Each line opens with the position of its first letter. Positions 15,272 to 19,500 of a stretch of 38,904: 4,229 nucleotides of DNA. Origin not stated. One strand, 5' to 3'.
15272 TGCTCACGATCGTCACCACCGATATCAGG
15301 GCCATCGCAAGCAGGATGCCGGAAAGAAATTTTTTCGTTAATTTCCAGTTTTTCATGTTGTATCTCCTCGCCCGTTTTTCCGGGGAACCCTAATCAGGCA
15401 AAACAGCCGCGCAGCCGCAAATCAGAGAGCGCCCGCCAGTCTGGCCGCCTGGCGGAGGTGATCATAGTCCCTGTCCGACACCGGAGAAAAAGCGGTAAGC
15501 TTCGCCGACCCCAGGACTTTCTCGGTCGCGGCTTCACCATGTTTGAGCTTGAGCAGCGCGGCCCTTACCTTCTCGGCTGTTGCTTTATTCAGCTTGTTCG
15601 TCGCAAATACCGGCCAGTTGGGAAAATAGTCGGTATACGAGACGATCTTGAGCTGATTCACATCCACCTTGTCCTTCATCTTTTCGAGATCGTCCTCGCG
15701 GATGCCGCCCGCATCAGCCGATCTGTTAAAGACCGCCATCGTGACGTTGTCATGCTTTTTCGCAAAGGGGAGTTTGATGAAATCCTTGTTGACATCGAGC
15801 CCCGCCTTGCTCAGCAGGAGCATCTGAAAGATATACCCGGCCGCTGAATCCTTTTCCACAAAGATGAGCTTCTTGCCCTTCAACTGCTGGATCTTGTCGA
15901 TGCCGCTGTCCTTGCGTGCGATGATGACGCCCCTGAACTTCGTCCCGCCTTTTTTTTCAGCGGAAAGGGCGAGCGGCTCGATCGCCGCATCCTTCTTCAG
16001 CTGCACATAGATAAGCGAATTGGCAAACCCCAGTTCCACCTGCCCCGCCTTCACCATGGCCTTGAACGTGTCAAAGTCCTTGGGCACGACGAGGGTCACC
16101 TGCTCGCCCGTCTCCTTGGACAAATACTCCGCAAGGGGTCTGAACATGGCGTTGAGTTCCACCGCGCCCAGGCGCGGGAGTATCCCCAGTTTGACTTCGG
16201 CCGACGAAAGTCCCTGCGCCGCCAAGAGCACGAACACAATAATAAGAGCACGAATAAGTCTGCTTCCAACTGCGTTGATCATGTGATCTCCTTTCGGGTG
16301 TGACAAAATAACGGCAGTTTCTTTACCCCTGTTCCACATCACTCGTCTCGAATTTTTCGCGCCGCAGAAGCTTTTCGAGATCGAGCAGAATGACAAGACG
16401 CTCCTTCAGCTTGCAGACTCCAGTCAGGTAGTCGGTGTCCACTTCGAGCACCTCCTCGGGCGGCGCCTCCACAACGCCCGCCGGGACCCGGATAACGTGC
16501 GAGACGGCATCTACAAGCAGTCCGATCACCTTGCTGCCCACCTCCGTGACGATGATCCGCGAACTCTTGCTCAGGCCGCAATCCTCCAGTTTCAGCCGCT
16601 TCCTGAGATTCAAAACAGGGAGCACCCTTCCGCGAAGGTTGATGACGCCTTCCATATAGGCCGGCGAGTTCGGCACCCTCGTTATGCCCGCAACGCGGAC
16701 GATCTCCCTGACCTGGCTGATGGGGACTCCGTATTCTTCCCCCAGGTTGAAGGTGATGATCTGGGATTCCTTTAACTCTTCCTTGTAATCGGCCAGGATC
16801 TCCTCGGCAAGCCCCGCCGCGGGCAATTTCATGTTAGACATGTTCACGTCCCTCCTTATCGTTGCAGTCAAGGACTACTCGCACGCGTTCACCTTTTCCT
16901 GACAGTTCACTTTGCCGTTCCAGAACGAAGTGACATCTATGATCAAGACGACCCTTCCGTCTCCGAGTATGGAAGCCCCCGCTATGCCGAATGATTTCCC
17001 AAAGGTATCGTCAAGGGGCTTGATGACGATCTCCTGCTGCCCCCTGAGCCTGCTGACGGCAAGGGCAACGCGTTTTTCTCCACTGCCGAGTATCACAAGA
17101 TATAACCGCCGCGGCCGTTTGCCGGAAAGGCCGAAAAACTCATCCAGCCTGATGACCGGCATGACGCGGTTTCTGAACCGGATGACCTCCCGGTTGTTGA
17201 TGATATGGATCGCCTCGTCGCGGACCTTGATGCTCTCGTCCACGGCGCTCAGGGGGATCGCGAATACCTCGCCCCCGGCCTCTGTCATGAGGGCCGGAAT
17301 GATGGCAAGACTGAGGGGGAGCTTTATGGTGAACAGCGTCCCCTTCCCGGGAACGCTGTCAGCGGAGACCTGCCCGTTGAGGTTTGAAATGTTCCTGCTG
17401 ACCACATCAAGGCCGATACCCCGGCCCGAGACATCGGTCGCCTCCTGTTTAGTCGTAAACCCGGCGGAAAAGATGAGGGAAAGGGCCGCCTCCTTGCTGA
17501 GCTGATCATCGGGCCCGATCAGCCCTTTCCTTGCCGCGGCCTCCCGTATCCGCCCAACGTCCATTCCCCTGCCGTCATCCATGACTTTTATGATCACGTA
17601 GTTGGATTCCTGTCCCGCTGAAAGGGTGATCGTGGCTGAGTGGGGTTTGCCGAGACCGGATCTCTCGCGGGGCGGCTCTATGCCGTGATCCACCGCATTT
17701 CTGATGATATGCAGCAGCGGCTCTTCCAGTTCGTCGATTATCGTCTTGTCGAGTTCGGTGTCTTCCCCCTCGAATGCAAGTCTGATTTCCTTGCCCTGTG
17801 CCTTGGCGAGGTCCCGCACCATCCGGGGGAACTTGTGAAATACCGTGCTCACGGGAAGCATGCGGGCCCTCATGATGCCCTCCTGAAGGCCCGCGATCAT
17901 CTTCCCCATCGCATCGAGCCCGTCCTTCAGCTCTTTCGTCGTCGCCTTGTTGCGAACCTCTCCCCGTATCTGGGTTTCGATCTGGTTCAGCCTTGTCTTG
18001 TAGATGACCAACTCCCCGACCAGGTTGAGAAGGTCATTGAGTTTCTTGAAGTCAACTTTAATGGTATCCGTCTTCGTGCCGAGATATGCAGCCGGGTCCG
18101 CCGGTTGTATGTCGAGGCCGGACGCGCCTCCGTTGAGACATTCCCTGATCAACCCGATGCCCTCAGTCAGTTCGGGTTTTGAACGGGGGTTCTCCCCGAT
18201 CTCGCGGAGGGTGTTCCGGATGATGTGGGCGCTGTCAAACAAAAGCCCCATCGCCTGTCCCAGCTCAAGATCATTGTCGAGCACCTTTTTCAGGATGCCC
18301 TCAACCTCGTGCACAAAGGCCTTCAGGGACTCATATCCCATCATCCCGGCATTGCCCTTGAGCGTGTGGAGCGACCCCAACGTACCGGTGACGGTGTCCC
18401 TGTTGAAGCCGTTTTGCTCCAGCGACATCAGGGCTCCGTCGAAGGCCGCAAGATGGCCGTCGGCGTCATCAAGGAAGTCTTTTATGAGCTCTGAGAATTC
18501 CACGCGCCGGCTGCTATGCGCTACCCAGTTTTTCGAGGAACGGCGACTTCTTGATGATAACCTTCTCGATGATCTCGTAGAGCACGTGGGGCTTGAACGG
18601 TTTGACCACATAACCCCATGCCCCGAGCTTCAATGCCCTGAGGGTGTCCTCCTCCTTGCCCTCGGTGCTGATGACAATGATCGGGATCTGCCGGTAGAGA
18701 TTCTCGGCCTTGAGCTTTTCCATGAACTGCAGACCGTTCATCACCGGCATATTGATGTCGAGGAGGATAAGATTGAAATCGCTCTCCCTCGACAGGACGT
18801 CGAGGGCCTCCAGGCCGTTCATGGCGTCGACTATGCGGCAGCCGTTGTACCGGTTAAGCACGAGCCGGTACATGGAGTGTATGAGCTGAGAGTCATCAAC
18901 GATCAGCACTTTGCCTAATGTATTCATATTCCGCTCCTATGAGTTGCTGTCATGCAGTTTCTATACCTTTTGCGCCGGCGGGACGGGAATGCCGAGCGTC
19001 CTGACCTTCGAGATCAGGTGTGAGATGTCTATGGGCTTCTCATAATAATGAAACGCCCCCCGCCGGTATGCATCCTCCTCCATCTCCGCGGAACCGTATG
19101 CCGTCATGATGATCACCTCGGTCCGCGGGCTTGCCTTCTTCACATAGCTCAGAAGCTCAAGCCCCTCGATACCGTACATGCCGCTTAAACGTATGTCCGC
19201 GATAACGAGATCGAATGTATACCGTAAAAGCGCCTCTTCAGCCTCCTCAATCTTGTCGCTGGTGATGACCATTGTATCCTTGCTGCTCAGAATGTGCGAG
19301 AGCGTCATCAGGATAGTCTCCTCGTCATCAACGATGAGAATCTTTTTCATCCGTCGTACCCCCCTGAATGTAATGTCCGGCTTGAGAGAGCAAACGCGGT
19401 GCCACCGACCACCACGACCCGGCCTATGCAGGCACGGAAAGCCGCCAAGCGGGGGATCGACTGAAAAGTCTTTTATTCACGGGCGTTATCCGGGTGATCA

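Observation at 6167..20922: Non-canonical ~13-kb chemosensory operon with embedded non-Che genes, bracketed by a bEBP and a multi-sensor kinase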

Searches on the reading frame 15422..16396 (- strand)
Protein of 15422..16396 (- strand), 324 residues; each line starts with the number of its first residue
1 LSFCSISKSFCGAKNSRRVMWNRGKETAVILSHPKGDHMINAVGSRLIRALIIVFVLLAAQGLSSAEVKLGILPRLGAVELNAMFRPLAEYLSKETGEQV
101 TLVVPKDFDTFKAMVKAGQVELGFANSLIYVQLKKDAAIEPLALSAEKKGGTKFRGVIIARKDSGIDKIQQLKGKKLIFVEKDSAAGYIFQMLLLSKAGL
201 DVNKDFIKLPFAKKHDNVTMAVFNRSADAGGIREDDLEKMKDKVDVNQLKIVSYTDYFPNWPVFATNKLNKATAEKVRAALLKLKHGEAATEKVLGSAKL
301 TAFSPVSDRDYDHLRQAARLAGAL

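Call 3: search_protein_families(library=pfam, proteins=[window:15422-16396:-], max_evalue=0.01)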
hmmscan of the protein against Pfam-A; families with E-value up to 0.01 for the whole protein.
window:15422-16396:- (324 aa): 3 families
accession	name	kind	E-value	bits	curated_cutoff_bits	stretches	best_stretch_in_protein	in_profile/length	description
PF12974.12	Phosphonate-bd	-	1.1e-65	221.8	27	1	70-311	1-242/242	ABC transporter, phosphonate, periplasmic substrate-binding protein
PF09084.16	NMT1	-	1e-08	35.8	20.5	1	95-287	18-205/216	NMT1/THI5 like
PF12727.12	PBP_like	-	0.0069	16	27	0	154-230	70-148/193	PBP superfamily domain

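Call 16: search_protein_families(library=ncbifam, proteins=[window:15422-16282:-], max_evalue=0.001)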
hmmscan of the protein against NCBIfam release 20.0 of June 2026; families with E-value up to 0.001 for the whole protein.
window:15422-16282:- (286 aa): 6 families
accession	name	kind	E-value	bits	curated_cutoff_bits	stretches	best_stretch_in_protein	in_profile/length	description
TIGR03431.1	PhnD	equivalog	5.3e-44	150.8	261.1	1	12-281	10-284/288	phosphonate ABC transporter substrate-binding protein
TIGR01098.1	3A0109s03R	subfamily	2.1e-42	145.4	112.05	1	16-246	13-253/253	phosphate/phosphite/phosphonate ABC transporter substrate-binding protein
TIGR04553.1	ABC_peri_selen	hypoth_equivalog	7.5e-29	100.9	250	1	35-285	7-264/266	putative selenate ABC transporter substrate-binding protein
NF040750.1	tetrathio_HK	equivalog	2.6e-15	55.9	750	1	28-249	5-242/555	tetrathionate respiration histidine kinase TtrS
NF049985.1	SBP_like_Rv1680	exception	1.1e-09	38.3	400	1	50-274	21-253/268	Rv1680 family SBP-like protein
TIGR02122.1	TRAP_TAXI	subfamily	3.5e-05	22.8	84.35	1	120-174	125-180/320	TAXI family TRAP transporter solute-binding subunit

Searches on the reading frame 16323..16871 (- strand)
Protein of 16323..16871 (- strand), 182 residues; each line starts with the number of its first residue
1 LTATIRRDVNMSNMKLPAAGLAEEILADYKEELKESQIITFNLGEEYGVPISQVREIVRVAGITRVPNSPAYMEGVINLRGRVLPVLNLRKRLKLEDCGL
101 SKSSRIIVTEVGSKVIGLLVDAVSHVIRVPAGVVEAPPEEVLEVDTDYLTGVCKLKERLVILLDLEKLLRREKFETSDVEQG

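Call 3: search_protein_families(library=pfam, proteins=[window:16323-16871:-], max_evalue=0.01)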
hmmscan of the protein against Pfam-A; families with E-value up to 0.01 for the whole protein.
window:16323-16871:- (182 aa): 1 family
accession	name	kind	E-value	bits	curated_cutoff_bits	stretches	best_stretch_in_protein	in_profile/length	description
PF01584.24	CheW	-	4.5e-39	133.7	23.5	1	37-172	1-137/138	CheW-like domain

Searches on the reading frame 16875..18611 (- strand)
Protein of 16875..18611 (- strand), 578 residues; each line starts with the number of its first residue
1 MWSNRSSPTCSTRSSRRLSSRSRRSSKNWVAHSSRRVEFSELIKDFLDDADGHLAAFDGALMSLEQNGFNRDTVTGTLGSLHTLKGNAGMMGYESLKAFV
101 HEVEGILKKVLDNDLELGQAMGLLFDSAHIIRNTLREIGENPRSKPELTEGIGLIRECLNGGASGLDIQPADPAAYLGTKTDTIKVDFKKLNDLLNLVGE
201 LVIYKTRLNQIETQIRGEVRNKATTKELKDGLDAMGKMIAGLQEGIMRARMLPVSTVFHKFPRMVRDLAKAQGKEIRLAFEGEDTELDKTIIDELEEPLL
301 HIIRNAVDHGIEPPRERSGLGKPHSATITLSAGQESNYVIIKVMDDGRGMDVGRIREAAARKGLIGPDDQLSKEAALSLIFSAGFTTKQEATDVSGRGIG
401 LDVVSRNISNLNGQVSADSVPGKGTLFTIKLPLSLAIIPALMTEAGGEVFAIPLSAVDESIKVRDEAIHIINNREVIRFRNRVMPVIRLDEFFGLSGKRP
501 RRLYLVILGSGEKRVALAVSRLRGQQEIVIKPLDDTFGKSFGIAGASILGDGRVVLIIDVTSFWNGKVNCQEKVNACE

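Call 3: search_protein_families(library=pfam, proteins=[window:16875-18611:-], max_evalue=0.01)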
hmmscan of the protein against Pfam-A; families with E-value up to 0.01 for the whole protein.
window:16875-18611:- (578 aa): 5 families
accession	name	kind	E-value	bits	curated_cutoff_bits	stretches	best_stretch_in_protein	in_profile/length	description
PF01584.24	CheW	-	4.3e-28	98.1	23.5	1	441-562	3-132/138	CheW-like domain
PF02518.31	HATPase_c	-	1.3e-18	67.8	26.4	1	296-434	3-110/111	Histidine kinase-, DNA gyrase B-, and HSP90-like ATPase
PF02895.20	H-kinase_dim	-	3e-17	63.3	23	1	182-248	2-67/68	Signal transducing histidine kinase, homodimeric domain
PF01627.28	Hpt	-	1.6e-09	38.3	24.6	1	41-111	1-60/84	Hpt domain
PF14501.12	HATPase_c_5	-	0.0025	18.2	22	0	299-419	6-90/102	GHKL domain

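Call 16: search_protein_families(library=ncbifam, proteins=[window:16875-18503:-], max_evalue=0.001)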
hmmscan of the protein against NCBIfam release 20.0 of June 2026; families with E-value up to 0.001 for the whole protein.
window:16875-18503:- (542 aa): 23 families
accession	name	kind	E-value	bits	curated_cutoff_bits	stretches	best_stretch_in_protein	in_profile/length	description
NF041336.1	CheA_Halo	equivalog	5.7e-124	415.2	950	2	145-525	291-664/666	chemotaxis protein CheA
NF007835.0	PRK10547.1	equivalog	9.4e-98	328.5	793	2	144-527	276-656/670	chemotaxis protein CheA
NF010411.0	PRK13837.1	equivalog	3.3e-10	38.6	647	1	337-401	620-679/828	two-component system VirA-like sensor kinase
NF007688.0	PRK10364.1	equivalog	2.1e-09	36.6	479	1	340-398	399-452/460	two-component system sensor histidine kinase ZraS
NF008298.1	PRK11086.1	subfamily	2.8e-08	32.7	520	1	339-397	472-525/529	DcuS/MalK family sensor histidine kinase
NF011874.0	PRK15347.1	equivalog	4.3e-08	31.6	852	1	352-406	569-623/921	two component system sensor kinase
NF046044.1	PnpS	equivalog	4.4e-07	29.2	400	1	356-396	350-390/390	two-component system histidine kinase PnpS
NF008468.0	PRK11360.1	equivalog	7.1e-07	27.9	646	1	340-397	556-608/616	two-component system sensor histidine kinase AtoS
NF041210.1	his_kin_PieS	equivalog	1.7e-06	27.3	850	1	356-397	429-470/474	two component system sensor histidine kinase PieS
NF041832.1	near_NosP_CTERM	subfamily_domain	6.3e-06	25.5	400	1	352-399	180-227/370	NahK/ErcS family hybrid sensor histidine kinase/response regulator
NF047874.1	MASE3_PAS_HK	subfamily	1e-05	24.6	560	1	356-398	584-626/655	MASE3 domain-containing sensor histidine kinase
TIGR02916.1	PEP_his_kin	equivalog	1.1e-05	24.3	300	0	355-396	638-679/679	XrtA/PEP-CTERM system histidine kinase PrsK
NF052574.1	HisKinEspCMyxo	equivalog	1.5e-05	23.3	1200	1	340-397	583-637/785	serine histidine kinase EspC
NF008302.0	PRK11091.1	equivalog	2.5e-05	22.7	838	1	344-398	450-506/779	aerobic respiration two-component sensor histidine kinase ArcB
TIGR02966.1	phoR_proteo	equivalog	8.3e-05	21.7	334.2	0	353-394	291-332/333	phosphate regulon sensor histidine kinase PhoR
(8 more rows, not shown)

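Call 57: find_homologous_proteins(query=window:16875-18503:-, max_evalue=1e-40)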
Query window:16875-18503:- (542 aa): 7900 proteins with E <= 1e-40 among 8000 candidates; the best 120 are listed.
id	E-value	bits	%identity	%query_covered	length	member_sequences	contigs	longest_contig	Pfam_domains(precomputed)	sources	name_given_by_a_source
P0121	0.0e+0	1184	100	100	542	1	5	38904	PF02895.21,PF01584.25,PF02518.32,PF01627.29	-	-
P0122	1.1e-249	848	72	100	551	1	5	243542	PF02895.21,PF01584.25,PF02518.32,PF01627.29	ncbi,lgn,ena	-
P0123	1.3e-242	824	71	99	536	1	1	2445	PF02895.21,PF01584.25,PF02518.32,PF01627.29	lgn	-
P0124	4.0e-240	816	69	99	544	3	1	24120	PF02895.21,PF01584.25,PF02518.32,PF01627.29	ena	-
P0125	1.3e-238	811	70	98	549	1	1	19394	PF02895.21,PF01584.25,PF02518.32,PF01627.29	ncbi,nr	ncbi:MAG: chemotaxis protein CheA [Nitrospirae bacterium]|nr:chemotaxis protein CheA [Nitrospirota b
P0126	1.5e-236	804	70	98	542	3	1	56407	PF02895.21,PF01584.25,PF02518.32,PF01627.29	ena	-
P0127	2.9e-236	804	68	97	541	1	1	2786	PF02895.21,PF01584.25,PF02518.32,PF01627.29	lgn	-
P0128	1.3e-234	798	69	98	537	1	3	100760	PF02895.21,PF01584.25,PF02518.32,PF01627.29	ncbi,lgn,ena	-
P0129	1.7e-234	798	68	100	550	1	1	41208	PF02895.21,PF01584.25,PF02518.32,PF01627.29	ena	-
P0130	2.8e-234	797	70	99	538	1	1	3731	PF02895.21,PF01584.25,PF02518.32,PF01627.29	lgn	-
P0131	4.9e-234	796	68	99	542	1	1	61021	PF02895.21,PF01584.25,PF02518.32,PF01627.29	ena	-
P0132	1.6e-233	794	68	98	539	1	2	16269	PF02895.21,PF01584.25,PF02518.32,PF01627.29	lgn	-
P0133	1.7e-233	794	68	99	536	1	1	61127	PF02895.21,PF01584.25,PF02518.32,PF01627.29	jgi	-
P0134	3.0e-233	794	68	98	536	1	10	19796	PF02895.21,PF01584.25,PF02518.32,PF01627.29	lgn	-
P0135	6.0e-233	793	68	99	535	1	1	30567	PF02895.21,PF01584.25,PF02518.32,PF01627.29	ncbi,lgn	-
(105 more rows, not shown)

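Call 99: search_solved_structures(query=window:16875-18503:-, max_evalue=0.00001, show_alignments=0)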
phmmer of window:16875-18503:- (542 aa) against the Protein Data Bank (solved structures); distinct sequences matched with E-value up to 0.00001: 12.
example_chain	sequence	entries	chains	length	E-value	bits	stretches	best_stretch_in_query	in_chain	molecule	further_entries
3ja6_C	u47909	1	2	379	2.1e-90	307.4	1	146-526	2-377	Chemotaxis protein CheA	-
1b3q_A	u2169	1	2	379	2.4e-90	307.2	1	146-526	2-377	PROTEIN (CHEMOTAXIS PROTEIN CHEA)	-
6s1k_A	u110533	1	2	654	9.3e-87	295.3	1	144-527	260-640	Chemotaxis protein CheA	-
8c5v_A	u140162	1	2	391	9.6e-82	278.8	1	145-526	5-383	Chemotaxis protein CheA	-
2ch4_A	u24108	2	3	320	3.2e-81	277.1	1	214-526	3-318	CHEMOTAXIS PROTEIN CHEA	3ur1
4jpb_A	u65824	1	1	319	2.6e-79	270.8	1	214-526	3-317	Chemotaxis protein CheA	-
4xiv_A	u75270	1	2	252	6.1e-67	230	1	145-397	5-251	Chemotaxis protein CheA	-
1i5d_A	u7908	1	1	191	6.3e-58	200.2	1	210-397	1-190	CHEMOTAXIS PROTEIN CHEA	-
6mi6_A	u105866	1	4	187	1.5e-56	195.6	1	214-397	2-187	Chemotaxis protein CheA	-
1i58_A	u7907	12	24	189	1.8e-56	195.4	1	214-397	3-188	CHEMOTAXIS PROTEIN CHEA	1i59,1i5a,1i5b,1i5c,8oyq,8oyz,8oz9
2ld6_A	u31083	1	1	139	4.1e-08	35.9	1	5-101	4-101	Chemotaxis protein CheA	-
1tqg_A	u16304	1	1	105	4.4e-08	35.8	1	5-83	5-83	Chemotaxis protein cheA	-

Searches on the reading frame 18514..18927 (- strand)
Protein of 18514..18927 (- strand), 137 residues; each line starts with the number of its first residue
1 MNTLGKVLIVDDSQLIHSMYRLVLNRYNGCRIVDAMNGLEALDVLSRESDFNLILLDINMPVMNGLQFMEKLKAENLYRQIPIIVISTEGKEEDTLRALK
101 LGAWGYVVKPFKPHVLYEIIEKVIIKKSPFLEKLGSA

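Call 3: search_protein_families(library=pfam, proteins=[window:18514-18927:-], max_evalue=0.01)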
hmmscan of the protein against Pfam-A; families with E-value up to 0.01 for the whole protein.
window:18514-18927:- (137 aa): 1 family
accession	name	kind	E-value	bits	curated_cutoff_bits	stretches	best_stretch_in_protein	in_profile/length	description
PF00072.30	Response_reg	-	8.7e-29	100.4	30.2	1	7-120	1-110/111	Response regulator receiver domain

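Call 16: search_protein_families(library=ncbifam, proteins=[window:18514-18927:-], max_evalue=0.001)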
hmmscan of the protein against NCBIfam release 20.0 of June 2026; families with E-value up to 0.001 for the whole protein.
window:18514-18927:- (137 aa): 100 families (the best 25 are shown)
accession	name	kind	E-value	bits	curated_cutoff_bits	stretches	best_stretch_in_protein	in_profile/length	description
TIGR02154.1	PhoB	equivalog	5.4e-22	78.2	296.2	1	6-129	4-125/226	phosphate regulon transcriptional regulator PhoB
NF001965.0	PRK00742.1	subfamily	2e-20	73.3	293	1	6-113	5-111/357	chemotaxis-specific protein-glutamate methyltransferase CheB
NF007546.0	PRK10161.1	equivalog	2.5e-20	73.1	471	1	6-130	4-126/229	phosphate response regulator transcription factor PhoB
NF053854.1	RespRegPhoBBctds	equivalog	8.2e-20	71.1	270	1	7-125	1-116/225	two-component system response regulator PhoB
NF007969.0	PRK10693.1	equivalog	1.4e-19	70.3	329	1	6-113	9-112/337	two-component system response regulator RssB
NF007901.0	PRK10610.1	equivalog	2.3e-19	69.8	189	1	6-126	7-126/129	chemotaxis response regulator CheY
NF007935.0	PRK10651.1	equivalog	1.6e-18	66.7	250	1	6-124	8-124/216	two-component system response regulator NarL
NF041733.1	resp_reg_CseB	equivalog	2.7e-18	66.2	350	1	6-124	2-115/228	two-component system response regulator CseB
NF045944.1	ResRegRpaBCyano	equivalog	5e-18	65.3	330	1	8-125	1-113/229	response regulator transcription factor RpaB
TIGR02875.1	spore_0_A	equivalog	5.6e-18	65.1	200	1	6-125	4-123/262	sporulation transcription factor Spo0A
NF008469.0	PRK11361.1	equivalog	6.9e-18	64.6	714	1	1-123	1-119/461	acetoacetate metabolism transcriptional regulator AtoC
NF040689.1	MtrAB_MtrA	equivalog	1.2e-17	64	300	1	7-118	1-107/219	MtrAB system response regulator MtrA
NF007005.1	PRK09468.1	equivalog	2e-17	63.4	331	1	5-128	4-123/237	osmolarity response regulator transcription factor OmpR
NF012227.0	AdeR_RR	equivalog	4.2e-17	62.4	340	1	6-123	13-125/239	efflux system response regulator transcription factor AdeR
NF008199.0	PRK10955.1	equivalog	6e-17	62.3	341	1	5-132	2-122/232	envelope stress response regulator transcription factor CpxR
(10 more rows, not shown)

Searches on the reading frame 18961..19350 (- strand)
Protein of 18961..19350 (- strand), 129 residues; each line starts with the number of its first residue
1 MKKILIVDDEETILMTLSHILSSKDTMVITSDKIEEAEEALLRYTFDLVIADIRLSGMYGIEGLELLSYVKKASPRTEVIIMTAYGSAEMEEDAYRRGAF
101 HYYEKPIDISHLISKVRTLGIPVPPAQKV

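Call 3: search_protein_families(library=pfam, proteins=[window:18961-19350:-], max_evalue=0.01)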
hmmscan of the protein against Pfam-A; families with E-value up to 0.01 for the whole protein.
window:18961-19350:- (129 aa): 1 family
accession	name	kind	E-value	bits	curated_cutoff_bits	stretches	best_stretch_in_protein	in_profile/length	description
PF00072.30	Response_reg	-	8.8e-23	81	30.2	1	4-117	1-111/111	Response regulator receiver domain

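Call 16: search_protein_families(library=ncbifam, proteins=[window:18961-19350:-], max_evalue=0.001)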
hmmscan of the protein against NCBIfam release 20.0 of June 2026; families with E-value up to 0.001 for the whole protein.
window:18961-19350:- (129 aa): 82 families (the best 25 are shown)
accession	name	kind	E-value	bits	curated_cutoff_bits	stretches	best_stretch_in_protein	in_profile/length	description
TIGR01818.1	ntrC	equivalog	4.8e-21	75.1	558.6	1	4-116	1-110/463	nitrogen regulation protein NR(I)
NF008176.1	PRK10923.1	equivalog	1.5e-18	66.7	620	1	3-116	5-115/469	nitrogen regulation protein NR(I)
NF008469.0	PRK11361.1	equivalog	1.9e-18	66.4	714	1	2-113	5-113/461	acetoacetate metabolism transcriptional regulator AtoC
NF053512.1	nitric_RR_NosR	exception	2.1e-18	66.6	400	1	4-117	1-112/422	response regulator c-di-GMP phosphodiesterase, NosR family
NF051870.1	NAssimRespRegNtrX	equivalog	2.1e-16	59.8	600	1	1-116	1-115/452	nitrogen assimilation response regulator NtrX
NF011695.0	PRK15115.1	equivalog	3.1e-16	59.2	763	1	3-114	8-116/445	two-component system response regulator GlrR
NF006900.1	PRK09390.1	equivalog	7.8e-16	58.2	255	1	3-117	6-117/203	response regulator FixJ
NF047793.1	ResRegPgtA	equivalog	1.7e-13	50.2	650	1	2-117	6-118/414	two-component system response regulator PgtA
NF007689.0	PRK10365.1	equivalog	1.7e-13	50.2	760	1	3-114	7-115/441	sigma-54-dependent response regulator transcription factor ZraR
NF047785.1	respo_reg_MadR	equivalog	7.6e-13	48.3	300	1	3-119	2-120/209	MadR family response regulator transcription factor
NF033791.1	ActR_PrrA_rreg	equivalog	1.2e-12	48.1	250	1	2-114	2-111/173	ActR/PrrA/RegA family redox response regulator transcription factor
TIGR02875.1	spore_0_A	equivalog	7.8e-12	45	200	1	3-119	4-121/262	sporulation transcription factor Spo0A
NF041946.1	LuxO_transreg_Vib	equivalog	2e-11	43.3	800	1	18-112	13-104/463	quorum-sensing sigma-54 dependent transcriptional regulator LuxO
NF046022.1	RespRegCpdRBruc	equivalog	5.5e-11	42.5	180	1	1-118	1-115/120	cell cycle two-component system response regulator CpdR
NF045505.1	RR_RssB_Pseudo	equivalog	5.7e-11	42.1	700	1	3-108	7-109/394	two-component system response regulator RssB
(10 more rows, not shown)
